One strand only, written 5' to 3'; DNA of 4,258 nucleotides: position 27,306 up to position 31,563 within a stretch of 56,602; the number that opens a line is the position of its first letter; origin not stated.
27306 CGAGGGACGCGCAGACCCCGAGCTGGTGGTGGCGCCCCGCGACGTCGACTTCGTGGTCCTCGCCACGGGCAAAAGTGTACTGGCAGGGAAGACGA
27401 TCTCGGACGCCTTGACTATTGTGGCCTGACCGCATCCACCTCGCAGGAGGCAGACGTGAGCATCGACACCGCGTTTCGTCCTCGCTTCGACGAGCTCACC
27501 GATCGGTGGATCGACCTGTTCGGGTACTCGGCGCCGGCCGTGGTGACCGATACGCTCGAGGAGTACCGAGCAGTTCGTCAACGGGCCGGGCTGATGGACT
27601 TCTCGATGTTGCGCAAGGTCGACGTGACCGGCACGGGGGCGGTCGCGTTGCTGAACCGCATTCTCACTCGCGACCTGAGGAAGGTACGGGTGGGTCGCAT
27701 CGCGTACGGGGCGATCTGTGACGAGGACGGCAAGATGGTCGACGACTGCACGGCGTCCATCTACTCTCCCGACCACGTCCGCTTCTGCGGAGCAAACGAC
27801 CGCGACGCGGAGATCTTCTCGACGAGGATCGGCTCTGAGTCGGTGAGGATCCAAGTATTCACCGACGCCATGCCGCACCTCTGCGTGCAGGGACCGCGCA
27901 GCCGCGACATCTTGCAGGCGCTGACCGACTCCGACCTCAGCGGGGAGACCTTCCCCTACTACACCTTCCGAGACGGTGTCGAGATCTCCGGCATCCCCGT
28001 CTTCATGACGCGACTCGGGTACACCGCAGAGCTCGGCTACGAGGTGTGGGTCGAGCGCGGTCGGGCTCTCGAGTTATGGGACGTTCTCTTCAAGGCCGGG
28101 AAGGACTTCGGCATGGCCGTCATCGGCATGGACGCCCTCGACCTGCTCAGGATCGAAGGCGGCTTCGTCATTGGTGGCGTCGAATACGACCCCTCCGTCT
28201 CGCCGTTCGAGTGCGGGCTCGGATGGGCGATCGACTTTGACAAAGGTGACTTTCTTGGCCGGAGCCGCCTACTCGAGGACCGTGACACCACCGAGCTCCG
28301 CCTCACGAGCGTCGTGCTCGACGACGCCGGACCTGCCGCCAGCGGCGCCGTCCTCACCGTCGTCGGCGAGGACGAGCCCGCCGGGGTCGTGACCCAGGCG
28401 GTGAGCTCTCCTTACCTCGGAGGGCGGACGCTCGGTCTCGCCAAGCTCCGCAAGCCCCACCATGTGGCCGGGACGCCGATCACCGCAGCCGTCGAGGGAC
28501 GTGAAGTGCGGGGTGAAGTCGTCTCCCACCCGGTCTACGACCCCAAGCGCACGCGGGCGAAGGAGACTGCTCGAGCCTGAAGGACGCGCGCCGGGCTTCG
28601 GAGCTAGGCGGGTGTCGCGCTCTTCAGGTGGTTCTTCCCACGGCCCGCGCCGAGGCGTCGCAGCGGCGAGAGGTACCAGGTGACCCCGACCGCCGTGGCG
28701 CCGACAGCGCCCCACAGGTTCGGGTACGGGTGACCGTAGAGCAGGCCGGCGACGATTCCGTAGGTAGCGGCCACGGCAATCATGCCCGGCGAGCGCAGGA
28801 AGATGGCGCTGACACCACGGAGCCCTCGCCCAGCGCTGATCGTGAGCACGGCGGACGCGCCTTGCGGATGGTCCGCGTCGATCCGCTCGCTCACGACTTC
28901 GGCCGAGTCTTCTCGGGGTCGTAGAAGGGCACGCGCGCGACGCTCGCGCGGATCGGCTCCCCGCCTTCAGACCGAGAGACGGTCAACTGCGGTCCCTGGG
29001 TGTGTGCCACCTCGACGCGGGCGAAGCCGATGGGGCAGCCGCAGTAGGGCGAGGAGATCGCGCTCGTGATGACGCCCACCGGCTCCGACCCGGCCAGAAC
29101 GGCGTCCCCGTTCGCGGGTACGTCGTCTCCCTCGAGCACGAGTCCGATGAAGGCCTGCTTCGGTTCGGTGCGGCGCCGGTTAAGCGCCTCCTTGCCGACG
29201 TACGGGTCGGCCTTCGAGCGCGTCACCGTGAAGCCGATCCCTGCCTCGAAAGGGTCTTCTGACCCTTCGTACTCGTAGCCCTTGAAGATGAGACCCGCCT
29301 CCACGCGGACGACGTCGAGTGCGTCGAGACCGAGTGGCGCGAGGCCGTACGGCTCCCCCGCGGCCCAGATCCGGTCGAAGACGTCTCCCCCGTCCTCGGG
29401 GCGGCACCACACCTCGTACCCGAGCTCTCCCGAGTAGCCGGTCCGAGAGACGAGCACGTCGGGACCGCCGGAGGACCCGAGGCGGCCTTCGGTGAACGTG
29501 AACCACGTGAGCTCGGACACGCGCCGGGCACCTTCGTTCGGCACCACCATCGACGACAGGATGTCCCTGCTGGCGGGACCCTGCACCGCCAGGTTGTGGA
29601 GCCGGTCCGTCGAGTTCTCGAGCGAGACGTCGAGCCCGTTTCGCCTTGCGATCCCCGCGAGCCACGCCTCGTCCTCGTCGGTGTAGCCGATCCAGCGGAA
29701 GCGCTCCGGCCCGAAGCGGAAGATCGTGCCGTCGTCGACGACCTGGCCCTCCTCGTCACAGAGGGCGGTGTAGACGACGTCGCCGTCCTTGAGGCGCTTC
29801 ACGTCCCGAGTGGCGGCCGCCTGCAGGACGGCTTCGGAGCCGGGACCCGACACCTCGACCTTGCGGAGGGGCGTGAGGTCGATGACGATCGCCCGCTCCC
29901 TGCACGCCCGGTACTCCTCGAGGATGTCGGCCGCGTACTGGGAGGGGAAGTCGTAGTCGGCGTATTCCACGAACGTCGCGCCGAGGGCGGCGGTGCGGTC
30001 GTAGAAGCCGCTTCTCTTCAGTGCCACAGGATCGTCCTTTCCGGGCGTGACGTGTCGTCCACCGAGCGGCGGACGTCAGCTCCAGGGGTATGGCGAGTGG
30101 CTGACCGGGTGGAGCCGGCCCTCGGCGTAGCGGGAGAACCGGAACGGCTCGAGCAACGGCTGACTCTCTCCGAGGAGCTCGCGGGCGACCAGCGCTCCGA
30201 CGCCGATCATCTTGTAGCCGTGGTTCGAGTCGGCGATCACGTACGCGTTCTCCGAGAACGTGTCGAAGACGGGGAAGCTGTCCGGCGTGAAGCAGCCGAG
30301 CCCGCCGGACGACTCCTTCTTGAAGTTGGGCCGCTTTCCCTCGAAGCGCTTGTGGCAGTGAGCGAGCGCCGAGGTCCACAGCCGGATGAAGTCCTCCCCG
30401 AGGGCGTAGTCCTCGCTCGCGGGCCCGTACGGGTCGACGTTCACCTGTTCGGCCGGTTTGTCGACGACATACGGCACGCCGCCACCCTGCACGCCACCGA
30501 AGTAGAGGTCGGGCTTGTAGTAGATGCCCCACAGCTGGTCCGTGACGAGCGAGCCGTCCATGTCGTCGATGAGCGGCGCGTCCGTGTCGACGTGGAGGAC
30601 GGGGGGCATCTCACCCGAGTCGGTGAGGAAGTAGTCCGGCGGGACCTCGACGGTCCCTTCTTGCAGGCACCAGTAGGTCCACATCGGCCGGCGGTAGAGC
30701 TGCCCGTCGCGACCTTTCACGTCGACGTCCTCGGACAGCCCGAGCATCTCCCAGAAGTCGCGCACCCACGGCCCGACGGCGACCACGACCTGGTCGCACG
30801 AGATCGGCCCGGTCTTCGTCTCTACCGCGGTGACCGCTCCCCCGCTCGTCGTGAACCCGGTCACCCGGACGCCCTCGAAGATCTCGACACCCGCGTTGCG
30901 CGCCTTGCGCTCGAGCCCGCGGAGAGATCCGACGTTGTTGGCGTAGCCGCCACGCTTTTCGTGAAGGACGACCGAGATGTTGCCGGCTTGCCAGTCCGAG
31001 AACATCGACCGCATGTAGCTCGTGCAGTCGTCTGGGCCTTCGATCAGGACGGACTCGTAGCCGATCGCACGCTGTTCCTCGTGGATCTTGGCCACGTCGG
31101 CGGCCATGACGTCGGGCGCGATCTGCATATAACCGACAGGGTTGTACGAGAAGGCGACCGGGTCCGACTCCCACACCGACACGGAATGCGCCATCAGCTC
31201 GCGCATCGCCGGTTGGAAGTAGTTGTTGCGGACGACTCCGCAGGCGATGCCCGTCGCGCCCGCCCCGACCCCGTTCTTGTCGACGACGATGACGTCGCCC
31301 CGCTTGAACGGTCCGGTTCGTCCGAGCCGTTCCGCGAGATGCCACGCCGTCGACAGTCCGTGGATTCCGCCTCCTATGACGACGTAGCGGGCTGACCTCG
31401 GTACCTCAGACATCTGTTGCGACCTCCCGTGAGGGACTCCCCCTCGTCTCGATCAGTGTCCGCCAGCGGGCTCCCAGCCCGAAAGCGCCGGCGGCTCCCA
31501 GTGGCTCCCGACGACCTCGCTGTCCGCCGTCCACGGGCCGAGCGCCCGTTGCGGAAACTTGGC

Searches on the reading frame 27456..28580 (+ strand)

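Call 8: search_protein_families(library=pfam, proteins=[window:27456-28580:+], max_evalue=0.00001)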
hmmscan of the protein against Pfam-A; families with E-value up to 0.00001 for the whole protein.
window:27456-28580:+ (374 aa): 2 families
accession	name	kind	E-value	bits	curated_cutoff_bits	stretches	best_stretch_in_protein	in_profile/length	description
PF01571.26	GCV_T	-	3.9e-59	200.4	25.6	1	13-258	7-255/255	Aminomethyltransferase folate-binding domain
PF08669.17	GCV_T_C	-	1.7e-08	34.7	25.9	1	283-362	3-80/80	Glycine cleavage T-protein C-terminal barrel domain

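Call 15: search_protein_families(library=ncbifam, proteins=[window:27456-28580:+], max_evalue=0.00001)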
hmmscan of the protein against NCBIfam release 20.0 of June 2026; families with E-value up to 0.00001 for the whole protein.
window:27456-28580:+ (374 aa): 8 families
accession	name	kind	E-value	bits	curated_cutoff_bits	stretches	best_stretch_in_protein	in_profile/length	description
NF053776.1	TmaoDeMthMsil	equivalog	2.2e-78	264.5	1100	1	2-369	385-762/763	trimethylamine N-oxide demethylase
NF001567.0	PRK00389.1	subfamily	9.6e-61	205.7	300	1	5-364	6-356/359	glycine cleavage system aminomethyltransferase GcvT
TIGR01372.1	soxA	subfamily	3.4e-58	197.2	1164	1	34-369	647-995/996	sarcosine oxidase subunit alpha family protein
TIGR00528.1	gcvT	equivalog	2.5e-53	181.3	235.85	1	10-361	9-360/362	glycine cleavage system aminomethyltransferase GcvT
NF009133.0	PRK12486.1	equivalog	9e-35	120.3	410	1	27-357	38-365/369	dimethylsulfoniopropionate demethylase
NF010093.0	PRK13579.1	equivalog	2.9e-34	118.5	459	1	17-364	24-367/371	glycine cleavage system aminomethyltransferase GcvT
NF047885.1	VanMgalDeMLigM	equivalog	1.9e-07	30.4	580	0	141-238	157-251/461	vanillate/3-O-methylgallate O-demethylase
NF047633.1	SyrngDmethDesA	equivalog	1.7e-06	26.8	800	0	36-238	39-250/453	syringate O-demethylase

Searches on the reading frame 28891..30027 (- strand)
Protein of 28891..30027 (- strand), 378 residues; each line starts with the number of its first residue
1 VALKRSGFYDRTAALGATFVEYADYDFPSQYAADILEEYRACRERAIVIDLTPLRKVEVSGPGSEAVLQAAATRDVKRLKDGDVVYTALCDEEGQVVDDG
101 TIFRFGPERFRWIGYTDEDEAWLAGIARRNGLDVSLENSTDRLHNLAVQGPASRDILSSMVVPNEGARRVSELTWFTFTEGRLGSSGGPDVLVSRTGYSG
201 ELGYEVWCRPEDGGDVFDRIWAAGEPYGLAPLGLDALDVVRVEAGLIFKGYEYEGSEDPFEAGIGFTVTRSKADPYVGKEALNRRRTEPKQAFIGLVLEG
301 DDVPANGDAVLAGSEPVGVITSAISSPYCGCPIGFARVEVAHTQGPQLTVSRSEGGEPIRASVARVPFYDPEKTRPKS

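Call 8: search_protein_families(library=pfam, proteins=[window:28891-30027:-], max_evalue=0.00001)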
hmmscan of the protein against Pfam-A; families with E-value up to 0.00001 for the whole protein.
window:28891-30027:- (378 aa): 2 families
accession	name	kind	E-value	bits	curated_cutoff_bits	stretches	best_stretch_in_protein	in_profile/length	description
PF01571.26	GCV_T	-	9.4e-67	225.4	25.6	1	8-266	1-254/255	Aminomethyltransferase folate-binding domain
PF08669.17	GCV_T_C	-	1.1e-13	51.3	25.9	1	293-370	3-80/80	Glycine cleavage T-protein C-terminal barrel domain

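Call 15: search_protein_families(library=ncbifam, proteins=[window:28891-30027:-], max_evalue=0.00001)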
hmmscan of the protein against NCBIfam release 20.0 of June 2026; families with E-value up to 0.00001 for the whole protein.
window:28891-30027:- (378 aa): 8 families
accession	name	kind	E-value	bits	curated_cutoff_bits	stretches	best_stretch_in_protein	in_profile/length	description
NF053776.1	TmaoDeMthMsil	equivalog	1.6e-142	476.6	1100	1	4-377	386-762/763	trimethylamine N-oxide demethylase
NF001567.0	PRK00389.1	subfamily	2.6e-74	250.3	300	1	2-373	2-357/359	glycine cleavage system aminomethyltransferase GcvT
TIGR00528.1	gcvT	equivalog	1.4e-55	188.7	235.85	1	3-352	1-345/362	glycine cleavage system aminomethyltransferase GcvT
TIGR01372.1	soxA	subfamily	2.6e-47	161.2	1164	1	32-376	643-994/996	sarcosine oxidase subunit alpha family protein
NF010093.0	PRK13579.1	equivalog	7.4e-42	143.5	459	1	3-371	9-366/371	glycine cleavage system aminomethyltransferase GcvT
NF009133.0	PRK12486.1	equivalog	1.2e-41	142.8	410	1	3-355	12-357/369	dimethylsulfoniopropionate demethylase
NF047885.1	VanMgalDeMLigM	equivalog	1.9e-09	37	580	1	35-247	35-251/461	vanillate/3-O-methylgallate O-demethylase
NF047633.1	SyrngDmethDesA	equivalog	2.2e-09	36.3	800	1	37-247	38-250/453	syringate O-demethylase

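Call 51: search_solved_structures(query=window:28891-30027:-, max_evalue=1e-20)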
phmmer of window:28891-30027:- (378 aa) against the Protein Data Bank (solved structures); distinct sequences matched with E-value up to 1e-20: 16.
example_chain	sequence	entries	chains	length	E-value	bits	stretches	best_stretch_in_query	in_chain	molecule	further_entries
9q5a_A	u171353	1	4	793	1.1e-105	357.1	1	4-378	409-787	Trimethylamine N-oxide Demethylase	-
9q59_A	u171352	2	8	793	1.1e-105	357.1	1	4-378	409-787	trimethylamine N-oxide demethylase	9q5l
1yx2_A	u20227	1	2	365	8.1e-54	186.4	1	3-369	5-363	Aminomethyltransferase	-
1woo_A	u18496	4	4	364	1.1e-45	159.7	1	3-370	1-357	Aminomethyltransferase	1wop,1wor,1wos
1pj5_A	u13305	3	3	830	8.5e-35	123.8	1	42-376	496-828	N,N-dimethylglycine oxidase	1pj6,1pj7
3gsi_A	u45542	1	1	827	1e-33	120.2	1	42-376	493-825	N,N-dimethylglycine oxidase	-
1vlo_A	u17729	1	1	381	6.1e-32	114.4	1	4-339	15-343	Aminomethyltransferase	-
3a8i_A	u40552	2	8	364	7.7e-32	114.1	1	6-339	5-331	Aminomethyltransferase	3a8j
3a8k_A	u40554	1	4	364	3.8e-31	111.8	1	6-339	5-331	Aminomethyltransferase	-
1v5v_A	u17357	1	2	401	1e-28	103.8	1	8-373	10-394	aminomethyltransferase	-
1vrq_A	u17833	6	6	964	1.1e-28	103.6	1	35-375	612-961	Sarcosine oxidase alpha subunit | Subunit alpha of sarcosine oxidase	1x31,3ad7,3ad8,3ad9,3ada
3tfh_A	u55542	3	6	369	4.7e-28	101.6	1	22-347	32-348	GcvT-like Aminomethyltransferase protein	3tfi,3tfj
2gag_A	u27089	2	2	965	6.4e-28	101.2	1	35-375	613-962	heterotetrameric sarcosine oxidase alpha-subunit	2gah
4pab_A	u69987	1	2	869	2.3e-26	96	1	35-375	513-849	Dimethylglycine dehydrogenase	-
4p9s_A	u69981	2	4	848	1.5e-25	93.4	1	35-375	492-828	Dimethylglycine dehydrogenase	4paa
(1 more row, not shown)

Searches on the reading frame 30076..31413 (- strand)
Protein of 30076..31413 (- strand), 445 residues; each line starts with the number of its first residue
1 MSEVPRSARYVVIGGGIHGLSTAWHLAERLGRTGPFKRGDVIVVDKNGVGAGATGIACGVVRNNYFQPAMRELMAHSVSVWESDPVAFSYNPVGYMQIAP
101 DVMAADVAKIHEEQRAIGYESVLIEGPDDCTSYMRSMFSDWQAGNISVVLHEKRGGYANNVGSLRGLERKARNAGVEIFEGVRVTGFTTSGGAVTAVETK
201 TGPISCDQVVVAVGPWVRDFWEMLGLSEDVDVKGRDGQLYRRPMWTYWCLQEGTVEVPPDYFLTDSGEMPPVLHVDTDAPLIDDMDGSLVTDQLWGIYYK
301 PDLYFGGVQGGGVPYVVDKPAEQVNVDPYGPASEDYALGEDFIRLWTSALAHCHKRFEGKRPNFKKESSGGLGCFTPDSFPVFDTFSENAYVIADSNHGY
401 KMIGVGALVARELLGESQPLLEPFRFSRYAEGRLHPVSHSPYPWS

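Call 8: search_protein_families(library=pfam, proteins=[window:30076-31413:-], max_evalue=0.00001)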
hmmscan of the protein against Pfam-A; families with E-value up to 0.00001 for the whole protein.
window:30076-31413:- (445 aa): 2 families
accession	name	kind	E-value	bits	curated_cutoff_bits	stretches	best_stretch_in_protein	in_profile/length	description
PF01266.30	DAO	-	2.8e-35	122.9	27.9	1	10-410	2-351/353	FAD dependent oxidoreductase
PF13454.12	NAD_binding_9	-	4.5e-06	27.2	21.8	0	11-53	1-39/155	FAD-NAD(P)-binding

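Call 15: search_protein_families(library=ncbifam, proteins=[window:30076-31413:-], max_evalue=0.00001)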
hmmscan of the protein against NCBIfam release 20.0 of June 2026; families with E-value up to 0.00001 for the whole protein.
window:30076-31413:- (445 aa): 7 families
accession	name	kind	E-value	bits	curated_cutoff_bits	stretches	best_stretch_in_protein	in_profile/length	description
TIGR01373.1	soxB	subfamily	3.5e-22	78.8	529.45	1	11-223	34-246/407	sarcosine oxidase subunit beta family protein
TIGR02352.1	thiamin_ThiO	equivalog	7.4e-14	51.6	250.8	1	11-224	2-214/351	glycine oxidase ThiO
NF050086.1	pipecolate_AmaA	exception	1.6e-12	46.8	600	1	144-223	165-243/425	L-pipecolate oxidase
NF001933.0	PRK00711.1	subfamily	2.5e-09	36.7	383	0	166-228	206-268/429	D-amino acid dehydrogenase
NF008425.0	PRK11259.1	equivalog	3.4e-09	36.1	257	1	11-224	8-212/377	N-methyl-L-tryptophan oxidase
TIGR03329.1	Phn_aa_oxid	hypoth_equivalog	4.3e-08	32.4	632.8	0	164-219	186-239/460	putative aminophosphonate oxidoreductase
TIGR01377.1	soxA_mon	subfamily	2.2e-07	30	479.65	1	11-225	4-208/381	amino oxidase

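Call 50: search_solved_structures(query=window:30076-31413:-, max_evalue=0.00001)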
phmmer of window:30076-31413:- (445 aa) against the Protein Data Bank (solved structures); distinct sequences matched with E-value up to 0.00001: 13.
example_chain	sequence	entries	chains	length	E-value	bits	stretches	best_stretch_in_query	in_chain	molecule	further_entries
1y56_B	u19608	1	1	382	1.2e-12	50.6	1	4-233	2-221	sarcosine oxidase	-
3ada_B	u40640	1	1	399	3.2e-11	45.9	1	5-213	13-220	SARCOSINE OXIDASE BETA SUBUNIT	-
1vrq_B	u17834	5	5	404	3.4e-11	45.8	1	5-213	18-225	Sarcosine oxidase beta subunit | Subunit beta of sarcosine oxidase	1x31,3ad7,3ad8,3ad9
2gag_B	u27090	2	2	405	6.1e-11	44.9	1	6-218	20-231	heterotetrameric sarcosine oxidase beta-subunit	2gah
5i39_A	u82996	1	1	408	1.4e-09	40.4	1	4-226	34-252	L-amino acid deaminase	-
5hxw_A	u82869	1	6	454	2.2e-09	39.9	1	4-226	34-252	L-amino acid deaminase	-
1pj5_A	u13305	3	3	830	2.1e-08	36.6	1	7-227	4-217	N,N-dimethylglycine oxidase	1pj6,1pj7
5fjm_A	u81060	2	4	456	3.1e-08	36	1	4-226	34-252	L-AMINO ACID DEAMINASE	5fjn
3gsi_A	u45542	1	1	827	3.4e-08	35.9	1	9-227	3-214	N,N-dimethylglycine oxidase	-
5l46_A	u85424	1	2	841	1e-07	34.3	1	8-228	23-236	Dimethylglycine dehydrogenase, mitochondrial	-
7exs_A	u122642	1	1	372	4.7e-07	32.1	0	164-228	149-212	Sarcosine oxidase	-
4pab_A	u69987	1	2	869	1.1e-06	31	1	8-228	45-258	Dimethylglycine dehydrogenase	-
4p9s_A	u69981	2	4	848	3.5e-06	29.3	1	8-228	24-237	Dimethylglycine dehydrogenase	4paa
